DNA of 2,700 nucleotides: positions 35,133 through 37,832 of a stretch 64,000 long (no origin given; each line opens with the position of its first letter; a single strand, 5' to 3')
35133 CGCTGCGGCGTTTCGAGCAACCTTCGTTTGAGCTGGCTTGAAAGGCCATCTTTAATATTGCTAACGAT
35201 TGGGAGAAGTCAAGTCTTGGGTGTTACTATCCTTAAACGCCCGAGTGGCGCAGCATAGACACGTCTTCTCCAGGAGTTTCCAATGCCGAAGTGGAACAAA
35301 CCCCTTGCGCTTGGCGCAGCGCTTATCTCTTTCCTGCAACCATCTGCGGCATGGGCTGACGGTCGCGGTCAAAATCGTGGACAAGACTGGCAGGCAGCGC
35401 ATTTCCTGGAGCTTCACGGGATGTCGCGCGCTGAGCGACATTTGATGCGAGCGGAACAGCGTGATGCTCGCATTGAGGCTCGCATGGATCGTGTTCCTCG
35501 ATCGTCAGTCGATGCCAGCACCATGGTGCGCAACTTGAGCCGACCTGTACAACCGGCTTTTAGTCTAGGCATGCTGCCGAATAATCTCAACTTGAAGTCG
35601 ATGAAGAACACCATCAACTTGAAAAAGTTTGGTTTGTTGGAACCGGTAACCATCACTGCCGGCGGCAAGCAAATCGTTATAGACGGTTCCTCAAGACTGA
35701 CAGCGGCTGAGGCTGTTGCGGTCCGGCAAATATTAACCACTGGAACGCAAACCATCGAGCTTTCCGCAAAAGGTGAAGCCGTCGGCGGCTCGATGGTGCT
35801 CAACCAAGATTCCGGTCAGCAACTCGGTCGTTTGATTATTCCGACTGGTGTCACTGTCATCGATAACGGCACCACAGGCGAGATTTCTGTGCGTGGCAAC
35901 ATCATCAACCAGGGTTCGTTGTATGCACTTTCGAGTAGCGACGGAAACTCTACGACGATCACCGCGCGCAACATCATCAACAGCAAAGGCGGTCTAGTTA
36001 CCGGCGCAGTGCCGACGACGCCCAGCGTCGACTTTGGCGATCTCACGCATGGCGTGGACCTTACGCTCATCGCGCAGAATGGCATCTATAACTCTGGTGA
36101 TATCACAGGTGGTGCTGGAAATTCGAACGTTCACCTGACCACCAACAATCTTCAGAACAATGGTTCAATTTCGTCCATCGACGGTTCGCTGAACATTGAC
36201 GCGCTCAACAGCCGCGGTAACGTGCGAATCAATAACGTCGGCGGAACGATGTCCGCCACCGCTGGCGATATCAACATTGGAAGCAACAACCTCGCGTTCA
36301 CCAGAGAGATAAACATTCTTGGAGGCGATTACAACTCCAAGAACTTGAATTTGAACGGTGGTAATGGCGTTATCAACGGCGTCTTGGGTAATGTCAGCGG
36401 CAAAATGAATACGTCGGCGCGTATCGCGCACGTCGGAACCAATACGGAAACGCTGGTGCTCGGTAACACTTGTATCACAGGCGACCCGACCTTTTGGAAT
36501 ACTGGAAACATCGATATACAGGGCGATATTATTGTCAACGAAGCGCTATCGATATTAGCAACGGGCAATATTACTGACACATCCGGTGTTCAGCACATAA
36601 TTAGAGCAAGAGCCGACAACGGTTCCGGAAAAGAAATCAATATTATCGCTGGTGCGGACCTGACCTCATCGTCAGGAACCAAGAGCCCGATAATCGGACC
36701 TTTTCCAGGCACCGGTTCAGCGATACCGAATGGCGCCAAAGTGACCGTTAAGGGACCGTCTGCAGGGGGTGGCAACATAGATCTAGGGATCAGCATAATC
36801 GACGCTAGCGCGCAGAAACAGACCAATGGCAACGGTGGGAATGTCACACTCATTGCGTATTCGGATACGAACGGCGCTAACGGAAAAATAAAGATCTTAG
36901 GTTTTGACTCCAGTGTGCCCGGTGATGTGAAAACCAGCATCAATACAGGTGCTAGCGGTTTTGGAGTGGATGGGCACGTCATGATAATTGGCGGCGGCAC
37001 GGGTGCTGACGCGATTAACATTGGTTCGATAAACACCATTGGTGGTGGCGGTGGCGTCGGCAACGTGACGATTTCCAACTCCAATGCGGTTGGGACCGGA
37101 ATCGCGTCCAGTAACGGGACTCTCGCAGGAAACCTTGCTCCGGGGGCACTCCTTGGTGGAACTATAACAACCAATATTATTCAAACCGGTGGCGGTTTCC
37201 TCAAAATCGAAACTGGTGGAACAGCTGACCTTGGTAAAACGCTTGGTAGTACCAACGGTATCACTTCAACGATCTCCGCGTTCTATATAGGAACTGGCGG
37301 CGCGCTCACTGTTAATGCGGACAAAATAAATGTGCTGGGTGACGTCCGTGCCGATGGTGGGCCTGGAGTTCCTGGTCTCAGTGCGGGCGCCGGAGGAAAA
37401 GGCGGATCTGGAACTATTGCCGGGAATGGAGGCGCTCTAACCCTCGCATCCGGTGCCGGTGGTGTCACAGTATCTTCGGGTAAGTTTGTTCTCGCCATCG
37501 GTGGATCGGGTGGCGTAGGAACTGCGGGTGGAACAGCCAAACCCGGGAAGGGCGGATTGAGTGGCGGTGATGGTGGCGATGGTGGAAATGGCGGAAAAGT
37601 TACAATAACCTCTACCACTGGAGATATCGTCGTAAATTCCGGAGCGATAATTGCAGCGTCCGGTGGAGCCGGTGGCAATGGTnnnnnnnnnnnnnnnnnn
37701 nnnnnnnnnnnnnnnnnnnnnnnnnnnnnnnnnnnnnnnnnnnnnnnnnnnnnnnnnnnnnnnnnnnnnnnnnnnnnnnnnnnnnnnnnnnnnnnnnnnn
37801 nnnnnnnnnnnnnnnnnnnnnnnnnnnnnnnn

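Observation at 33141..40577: LOV blue-light histidine kinase and OmpR-type regulator immediately upstream of a giant glycine-rich surface protein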

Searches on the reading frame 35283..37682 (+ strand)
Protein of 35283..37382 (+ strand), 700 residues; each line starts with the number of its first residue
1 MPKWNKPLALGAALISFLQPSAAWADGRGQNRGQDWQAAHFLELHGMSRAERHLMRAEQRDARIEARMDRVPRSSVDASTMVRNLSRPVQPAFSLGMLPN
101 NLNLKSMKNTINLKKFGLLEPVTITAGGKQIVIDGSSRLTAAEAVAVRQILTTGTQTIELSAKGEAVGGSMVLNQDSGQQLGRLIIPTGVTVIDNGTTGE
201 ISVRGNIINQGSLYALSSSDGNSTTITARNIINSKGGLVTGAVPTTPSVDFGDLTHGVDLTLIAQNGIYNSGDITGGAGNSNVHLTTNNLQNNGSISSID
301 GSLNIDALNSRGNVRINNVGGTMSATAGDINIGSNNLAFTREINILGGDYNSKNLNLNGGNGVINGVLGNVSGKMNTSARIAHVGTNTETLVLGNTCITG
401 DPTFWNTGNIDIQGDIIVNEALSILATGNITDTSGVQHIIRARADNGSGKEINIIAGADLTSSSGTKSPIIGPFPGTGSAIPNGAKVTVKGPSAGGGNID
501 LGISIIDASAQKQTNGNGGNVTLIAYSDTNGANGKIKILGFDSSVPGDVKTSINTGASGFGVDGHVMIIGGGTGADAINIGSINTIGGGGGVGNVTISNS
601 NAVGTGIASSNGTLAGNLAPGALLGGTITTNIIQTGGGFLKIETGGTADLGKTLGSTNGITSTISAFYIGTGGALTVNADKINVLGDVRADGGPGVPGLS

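Call 18: find_homologous_proteins(query=window:35283-37382:+, max_evalue=0.00001)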
Query window:35283-37382:+ (700 aa): 4 proteins with E <= 0.00001 among 8000 candidates.
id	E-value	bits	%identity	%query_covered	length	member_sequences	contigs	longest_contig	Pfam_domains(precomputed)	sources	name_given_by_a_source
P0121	9.2e-31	125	36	59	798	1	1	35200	-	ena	-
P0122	1.6e-29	121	31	70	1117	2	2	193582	-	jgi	jgi:hypothetical protein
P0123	1.5e-13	68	34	48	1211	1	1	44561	-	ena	-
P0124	3.5e-13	67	33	70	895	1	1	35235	-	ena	-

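Call 42: search_protein_representatives(protein=window:35283-37382:+)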
Query: 700 residues. Proteins with E-value up to 0.001 (for the whole library): 1032; up to 1e-10: 827; up to 1e-30: 286. The best 150 are listed.
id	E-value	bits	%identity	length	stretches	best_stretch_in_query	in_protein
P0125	4.3e-100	352.7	65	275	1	147-415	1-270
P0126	2.5e-92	327.1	100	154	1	1-154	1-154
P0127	3.6e-57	210.9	38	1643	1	62-697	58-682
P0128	5.3e-57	210.4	43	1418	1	100-628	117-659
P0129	6.2e-55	203.5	39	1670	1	47-698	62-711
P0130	6.7e-55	203.4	37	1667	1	84-699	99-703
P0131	1.0e-52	196.2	36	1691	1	47-698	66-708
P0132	1.1e-51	192.8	40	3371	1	101-693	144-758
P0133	2.5e-51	191.6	38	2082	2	265-666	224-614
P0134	5.2e-51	190.6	39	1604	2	280-695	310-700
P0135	2.4e-50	188.3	39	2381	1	90-665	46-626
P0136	2.9e-50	188.1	37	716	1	101-661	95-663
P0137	3.5e-50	187.8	41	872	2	98-276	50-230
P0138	7.6e-50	186.7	40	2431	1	103-660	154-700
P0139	4.8e-49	184.1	38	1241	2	255-615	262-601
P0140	5.1e-49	184.0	38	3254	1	99-598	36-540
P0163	6.6e-45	170.4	34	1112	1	50-664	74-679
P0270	6.8e-37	143.9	37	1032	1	101-637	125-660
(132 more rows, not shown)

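Call 44: search_protein_families(library=pfam, proteins=[P0127, P0128, P0129, P0134, P0136, P0139, P0163], max_evalue=0.001)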
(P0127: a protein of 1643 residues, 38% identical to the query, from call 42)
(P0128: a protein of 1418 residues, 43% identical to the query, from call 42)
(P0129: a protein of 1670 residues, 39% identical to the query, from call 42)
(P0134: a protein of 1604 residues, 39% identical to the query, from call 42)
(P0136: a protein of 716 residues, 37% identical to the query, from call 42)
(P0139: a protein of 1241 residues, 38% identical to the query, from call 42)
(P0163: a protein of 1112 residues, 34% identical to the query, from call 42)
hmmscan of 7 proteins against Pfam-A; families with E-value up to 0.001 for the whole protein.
P0127 (1643 aa): 0 families

P0128 (1418 aa): 0 families

P0129 (1670 aa): 0 families

P0134 (1604 aa): 0 families

P0136 (716 aa): 0 families

P0139 (1241 aa): 0 families

P0163 (1112 aa): 1 family
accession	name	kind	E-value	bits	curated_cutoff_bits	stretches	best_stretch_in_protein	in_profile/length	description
PF05594.20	Fil_haemagg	-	3.9e-05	24.7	21.5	1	277-339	6-70/72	Haemagglutinin repeat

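Call 45: list_cluster_members(proteins=[P0127, P0128, P0129, P0130, P0131, P0132, P0135, P0138, P0140, P0163])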
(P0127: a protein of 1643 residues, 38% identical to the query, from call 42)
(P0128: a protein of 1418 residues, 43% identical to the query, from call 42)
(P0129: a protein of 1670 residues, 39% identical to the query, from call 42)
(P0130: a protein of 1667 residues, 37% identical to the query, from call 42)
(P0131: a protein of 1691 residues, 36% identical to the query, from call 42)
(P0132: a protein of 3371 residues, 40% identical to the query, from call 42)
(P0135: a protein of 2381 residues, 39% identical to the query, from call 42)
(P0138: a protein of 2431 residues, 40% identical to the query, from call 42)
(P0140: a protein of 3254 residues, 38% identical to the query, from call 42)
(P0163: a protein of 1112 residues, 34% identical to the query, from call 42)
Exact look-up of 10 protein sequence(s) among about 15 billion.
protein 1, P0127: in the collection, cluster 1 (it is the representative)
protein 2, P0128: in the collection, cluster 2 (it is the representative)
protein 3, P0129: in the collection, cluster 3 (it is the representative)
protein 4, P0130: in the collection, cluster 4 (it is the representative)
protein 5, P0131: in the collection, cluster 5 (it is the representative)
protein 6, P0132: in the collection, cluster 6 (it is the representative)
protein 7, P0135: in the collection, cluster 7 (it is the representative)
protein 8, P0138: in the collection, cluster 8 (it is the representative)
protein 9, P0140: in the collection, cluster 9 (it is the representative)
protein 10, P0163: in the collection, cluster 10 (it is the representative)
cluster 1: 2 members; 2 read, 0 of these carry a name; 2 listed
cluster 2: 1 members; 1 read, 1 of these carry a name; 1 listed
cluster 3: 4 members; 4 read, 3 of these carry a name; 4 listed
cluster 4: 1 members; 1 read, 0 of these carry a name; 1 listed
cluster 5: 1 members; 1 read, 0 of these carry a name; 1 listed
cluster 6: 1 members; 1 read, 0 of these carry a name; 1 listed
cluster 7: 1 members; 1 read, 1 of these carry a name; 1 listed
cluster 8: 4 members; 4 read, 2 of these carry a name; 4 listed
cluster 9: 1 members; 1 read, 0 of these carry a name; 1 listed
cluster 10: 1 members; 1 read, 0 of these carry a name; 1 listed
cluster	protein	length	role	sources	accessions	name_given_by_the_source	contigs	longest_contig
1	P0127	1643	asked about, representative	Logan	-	-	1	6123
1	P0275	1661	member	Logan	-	-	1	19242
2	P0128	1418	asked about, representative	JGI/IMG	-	hypothetical protein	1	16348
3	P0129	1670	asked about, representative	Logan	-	-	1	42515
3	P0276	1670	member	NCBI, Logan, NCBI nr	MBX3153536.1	hypothetical protein KF728_25510 [Candidatus Obscuribacterales bacterium] | hypothetical protein [Candidatus Obscuribacterales bacterium]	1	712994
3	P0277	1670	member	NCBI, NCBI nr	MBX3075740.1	hypothetical protein KF913_17645 [Candidatus Obscuribacterales bacterium] | hypothetical protein [Candidatus Obscuribacterales bacterium]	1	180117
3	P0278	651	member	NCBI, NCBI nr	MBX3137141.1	hypothetical protein KF707_12940, partial [Candidatus Obscuribacterales bacterium] | hypothetical protein [Candidatus Obscuribacterales bacterium]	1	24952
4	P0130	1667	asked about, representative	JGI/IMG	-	-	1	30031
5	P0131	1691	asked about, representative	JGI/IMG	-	-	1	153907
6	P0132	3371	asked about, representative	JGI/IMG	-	-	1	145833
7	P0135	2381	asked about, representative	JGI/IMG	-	hypothetical protein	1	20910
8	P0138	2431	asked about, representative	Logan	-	-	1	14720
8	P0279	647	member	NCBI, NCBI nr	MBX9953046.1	MAG: hypothetical protein K2Y39_27990, partial [Candidatus Obscuribacterales bacterium] | hypothetical protein [Candidatus Obscuribacterales bacterium]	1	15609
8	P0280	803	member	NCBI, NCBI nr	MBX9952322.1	MAG: hypothetical protein K2Y39_24325, partial [Candidatus Obscuribacterales bacterium] | hypothetical protein [Candidatus Obscuribacterales bacterium]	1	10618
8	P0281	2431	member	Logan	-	-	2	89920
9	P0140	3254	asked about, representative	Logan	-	-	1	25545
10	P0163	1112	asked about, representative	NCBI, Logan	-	-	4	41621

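Call 46: find_encoding_contigs(protein=P0124, flank=8000, max_places=2)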
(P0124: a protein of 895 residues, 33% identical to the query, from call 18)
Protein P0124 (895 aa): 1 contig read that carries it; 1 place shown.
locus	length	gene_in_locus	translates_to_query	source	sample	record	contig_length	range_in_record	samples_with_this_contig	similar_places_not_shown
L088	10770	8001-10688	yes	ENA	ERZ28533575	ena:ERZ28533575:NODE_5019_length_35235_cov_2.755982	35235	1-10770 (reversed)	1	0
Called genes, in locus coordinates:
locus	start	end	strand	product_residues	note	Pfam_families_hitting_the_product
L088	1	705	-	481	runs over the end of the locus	PF24575:TPR_Slam (faint), PF00515:TPR_1 (faint), PF07719:TPR_2 (faint), PF13174:TPR_6 (faint), PF13181:TPR_8 (faint), PF13371:TPR_9 (faint), PF13432:TPR_16, PF14559:TPR_19 (weak), +2 more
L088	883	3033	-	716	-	PF07992:Pyr_redox_2, PF13454:NAD_binding_9 (faint), PF00070:Pyr_redox, PF22366:NDH2_C (weak), PF00027:cNMP_binding, PF00571:CBS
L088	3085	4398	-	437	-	PF13433:Peripla_BP_5, PF13458:Peripla_BP_6, PF01094:ANF_receptor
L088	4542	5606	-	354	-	PF01590:GAF, PF13185:GAF_2, PF13492:GAF_3, PF00990:GGDEF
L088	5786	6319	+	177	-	PF01965:DJ-1_PfpI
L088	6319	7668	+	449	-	PF12708:Pect-lyase_RHGA_epim, PF00295:Glyco_hydro_28, PF13229:Beta_helix (weak)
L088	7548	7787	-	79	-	-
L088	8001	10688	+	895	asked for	-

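Call 47: find_encoding_contigs(protein=P0122, flank=8000, max_places=2)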
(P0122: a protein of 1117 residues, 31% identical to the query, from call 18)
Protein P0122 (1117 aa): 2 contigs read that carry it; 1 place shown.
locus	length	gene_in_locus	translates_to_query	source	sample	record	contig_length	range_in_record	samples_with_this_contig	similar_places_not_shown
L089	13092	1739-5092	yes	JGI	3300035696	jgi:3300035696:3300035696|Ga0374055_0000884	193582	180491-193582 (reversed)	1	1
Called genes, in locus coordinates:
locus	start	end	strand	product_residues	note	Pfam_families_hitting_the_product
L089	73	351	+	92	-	-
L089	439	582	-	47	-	-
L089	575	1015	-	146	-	PF06719:AraC_N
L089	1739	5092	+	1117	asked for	-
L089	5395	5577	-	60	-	-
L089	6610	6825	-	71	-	PF15919:HicB_lk_antitox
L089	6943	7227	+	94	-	-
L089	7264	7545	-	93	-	-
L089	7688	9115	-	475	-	PF00361:Proton_antipo_M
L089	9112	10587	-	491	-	PF00361:Proton_antipo_M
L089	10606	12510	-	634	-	PF00662:Proton_antipo_N, PF00361:Proton_antipo_M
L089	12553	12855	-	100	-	PF00420:Oxidored_q2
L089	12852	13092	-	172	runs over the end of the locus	PF00499:Oxidored_q3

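Call 48: find_encoding_contigs(protein=P0129, flank=8000, max_places=2)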
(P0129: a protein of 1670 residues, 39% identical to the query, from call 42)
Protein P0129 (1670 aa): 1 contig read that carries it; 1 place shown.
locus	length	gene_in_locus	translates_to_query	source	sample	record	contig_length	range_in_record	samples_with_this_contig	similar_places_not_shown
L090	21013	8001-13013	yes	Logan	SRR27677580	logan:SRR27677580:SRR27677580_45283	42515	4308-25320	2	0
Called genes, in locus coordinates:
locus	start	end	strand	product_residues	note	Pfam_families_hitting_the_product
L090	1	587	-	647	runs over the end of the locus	PF13401:AAA_22 (faint), PF00004:AAA, PF17866:AAA_lid_6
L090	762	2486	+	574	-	PF00561:Abhydrolase_1, PF12146:Hydrolase_4, PF12697:Abhydrolase_6, PF00326:Peptidase_S9 (faint), PF14326:DUF4384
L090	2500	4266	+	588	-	PF23914:TPR_CcmH_CycH (faint), PF13424:TPR_12 (faint), PF14561:TPR_20 (faint), PF00515:TPR_1 (faint), PF03704:BTAD (faint), PF07719:TPR_2 (faint), PF13181:TPR_8 (faint), PF14559:TPR_19 (weak), +6 more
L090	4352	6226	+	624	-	PF00069:Pkinase, PF07714:PK_Tyr_Ser-Thr, PF03109:ABC1, PF00515:TPR_1 (faint), PF13181:TPR_8 (faint), PF17874:TPR_MalT (weak), PF13374:TPR_10 (faint), PF13424:TPR_12, +3 more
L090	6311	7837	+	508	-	PF04244:DPRP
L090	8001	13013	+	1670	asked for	-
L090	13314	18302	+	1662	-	-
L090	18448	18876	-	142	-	-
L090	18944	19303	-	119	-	-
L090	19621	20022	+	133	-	PF01638:HxlR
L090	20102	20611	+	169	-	PF19853:DUF6328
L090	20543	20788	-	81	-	-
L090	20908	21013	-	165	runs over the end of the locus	PF01638:HxlR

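Call 68: predict_structure(alignment_id=A5)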
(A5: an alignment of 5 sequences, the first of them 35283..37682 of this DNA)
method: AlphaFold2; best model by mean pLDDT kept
length: 800 residues; sequences in the alignment: 5
mean_pLDDT: 56.5   pTM: 0.56
mean pLDDT of the five models: 56.5, 55.1, 54.6, 52.9, 52.9
residues with pLDDT >= 90: 76; 70-90: 128; 50-70: 216; < 50: 380
segments of 3 or more residues with pLDDT < 50: 1-51, 53-110, 117-119, 123-131, 141-143, 148-169, 444-448, 463-469, 472-485, 492-497, 502-520, 525-534, 539-552, 554-565, 569-653, 655-661, 695-711, 744-766, 795-800
pLDDT, mean of each block of 10 residues (from residue 1): 29 33 34 37 41 44 31 31 28 33 38 51 41 57 49 41 39 57 66 62 80 73 80 89 64 66 92 81 90 90 86 86 91 70 90 91 89 90 88 83 84 75 76 59 51 64 45 41 49 47 42 38 48 48 41 42 47 40 41 43 35 38 38 40 41 44 50 54 62 48 39 56 63 65 49 44 48 65 63 47
secondary structure, 60 per line:
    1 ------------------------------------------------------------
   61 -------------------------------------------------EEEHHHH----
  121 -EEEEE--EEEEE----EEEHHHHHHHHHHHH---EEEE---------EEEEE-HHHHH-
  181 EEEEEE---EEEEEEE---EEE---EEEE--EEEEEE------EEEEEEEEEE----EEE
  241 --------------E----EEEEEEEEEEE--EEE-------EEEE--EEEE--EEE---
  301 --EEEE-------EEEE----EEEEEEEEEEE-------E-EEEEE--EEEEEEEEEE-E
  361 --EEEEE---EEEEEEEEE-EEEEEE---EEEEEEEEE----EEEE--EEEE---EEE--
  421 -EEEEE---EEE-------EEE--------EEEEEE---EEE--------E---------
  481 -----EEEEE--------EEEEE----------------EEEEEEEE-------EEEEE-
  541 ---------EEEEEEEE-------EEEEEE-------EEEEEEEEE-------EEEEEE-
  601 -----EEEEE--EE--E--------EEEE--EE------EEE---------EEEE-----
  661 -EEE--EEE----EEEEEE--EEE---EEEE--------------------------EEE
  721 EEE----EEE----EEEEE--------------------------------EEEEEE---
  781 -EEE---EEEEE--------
elements in order (helices of 4 or more, strands of 3 or more residues): E110-112 H113-116 E122-126 E129-133 E138-140 H141-152 E156-159 E169-173 H175-179 E181-186 E190-196 E200-202 E206-209 E212-217 E224-233 E238-240 E260-270 E273-275 E283-286 E289-292 E295-297 E303-306 E314-317 E322-332 E342-346 E349-358 E363-367 E371-379 E381-386 E390-398 E403-406 E409-412 E416-418 E422-426 E430-432 E440-442 E451-456 E460-462 E486-490 E499-503 E520-527 E535-539 E550-557 E565-570 E578-586 E594-599 E606-610 E626-629 E640-642 E652-655 E662-664 E667-669 E674-679 E682-684 E688-691 E718-723 E728-730 E735-739 E772-777 E782-784 E788-792

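Call 74: fold_search(model_id=the predicted structure, library=pdb)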
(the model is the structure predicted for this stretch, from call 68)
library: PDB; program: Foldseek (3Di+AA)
matches with E <= 10: 34; with E <= 0.001: 0
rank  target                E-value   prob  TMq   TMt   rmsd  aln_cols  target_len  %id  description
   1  4rm6                  5.2e-01  0.15  0.22  0.23  16.6       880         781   12  Crystal structure of Hemopexin Binding Protein (released 2016-05-18)
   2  4kh3                  8.5e-01  0.10  0.15  0.21  17.8       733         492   12  Structure of a bacterial self-associating protein (released 2014-01-15)
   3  3p4g_C                1.0e+00  0.38  0.18  0.39   9.9       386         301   16  X-ray crystal structure of a hyperactive, Ca2+-dependent, beta-helical antifreeze protein from an Antarctic bacterium (released 2011-04-27)
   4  6n2c_B                1.6e+00  0.06  0.12  0.19  13.1       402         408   14  The Crystal Structure of Caldicellulosiruptor hydrothermalis Tapirin C-terminal domain (released 2018-12-19)
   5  8x8m_A                2.0e+00  0.04  0.18  0.19  19.0       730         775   10  Cryo-EM structure of a bacteriophage tail- spike protein against Klebsiella pneumoniae K64,ORF41(K64-ORF41) (released 2024-09-04)
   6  6p5t_A                2.0e+00  0.04  0.17  0.17  20.0       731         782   14  Surface-layer (S-layer) RsaA protein from Caulobacter crescentus bound to strontium and iodide (released 2020-01-15)
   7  6n2c_A                2.6e+00  0.13  0.16  0.27  11.1       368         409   14  The Crystal Structure of Caldicellulosiruptor hydrothermalis Tapirin C-terminal domain (released 2018-12-19)
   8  6p5t_C                2.8e+00  0.02  0.14  0.15  21.8       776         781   12  Surface-layer (S-layer) RsaA protein from Caulobacter crescentus bound to strontium and iodide (released 2020-01-15)
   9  7o7a_B                3.0e+00  0.06  0.15  0.24  15.2       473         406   10  Structure of the PL6 family alginate lyase Pedsa0632 from Pseudopedobacter saltans (released 2021-07-28)
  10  4rt6_A                3.4e+00  0.08  0.26  0.25  14.9       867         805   12  Structure of a complex between hemopexin and hemopexin binding protein (released 2016-05-18)
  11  6nzs                  3.5e+00  0.03  0.13  0.16  14.5       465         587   10  Dextranase AoDex KQ11 (released 2019-02-27)
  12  5n8p_A                3.7e+00  0.02  0.14  0.14  21.4       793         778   14  S-layer protein RsaA from C. crescentus (released 2017-04-12)
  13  6p5t_D                5.1e+00  0.03  0.16  0.17  21.4       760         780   11  Surface-layer (S-layer) RsaA protein from Caulobacter crescentus bound to strontium and iodide (released 2020-01-15)
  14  6p5t_B                5.3e+00  0.02  0.14  0.15  21.6       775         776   13  Surface-layer (S-layer) RsaA protein from Caulobacter crescentus bound to strontium and iodide (released 2020-01-15)
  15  6nyf_A                6.3e+00  0.02  0.18  0.18  16.2       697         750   11  Helicobacter pylori Vacuolating Cytotoxin A Oligomeric Assembly 1 (OA-1) (released 2019-03-27)
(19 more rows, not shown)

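Call 86: find_encoding_contigs(protein=P0131, flank=10000, max_places=1)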
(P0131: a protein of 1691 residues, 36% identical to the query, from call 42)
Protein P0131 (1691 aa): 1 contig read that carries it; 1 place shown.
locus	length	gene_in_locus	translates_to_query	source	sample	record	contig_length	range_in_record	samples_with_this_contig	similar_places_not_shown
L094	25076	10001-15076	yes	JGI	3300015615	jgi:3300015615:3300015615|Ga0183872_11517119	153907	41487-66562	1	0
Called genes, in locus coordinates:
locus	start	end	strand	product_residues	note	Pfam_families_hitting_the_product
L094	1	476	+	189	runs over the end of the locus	-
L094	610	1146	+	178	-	-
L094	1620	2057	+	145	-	-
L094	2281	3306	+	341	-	-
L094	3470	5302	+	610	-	PF00989:PAS (faint), PF00512:HisKA, PF02518:HATPase_c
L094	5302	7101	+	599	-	PF00989:PAS (weak), PF08448:PAS_4 (weak), PF13426:PAS_9 (weak), PF00512:HisKA, PF02518:HATPase_c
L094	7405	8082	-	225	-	PF00072:Response_reg, PF00486:Trans_reg_C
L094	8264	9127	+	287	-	PF01381:HTH_3, PF13443:HTH_26 (weak)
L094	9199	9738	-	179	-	-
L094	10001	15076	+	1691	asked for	-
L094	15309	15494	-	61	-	-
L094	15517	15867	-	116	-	-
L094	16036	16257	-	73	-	-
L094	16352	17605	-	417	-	PF05977:MFS_3, PF07690:MFS_1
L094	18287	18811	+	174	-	-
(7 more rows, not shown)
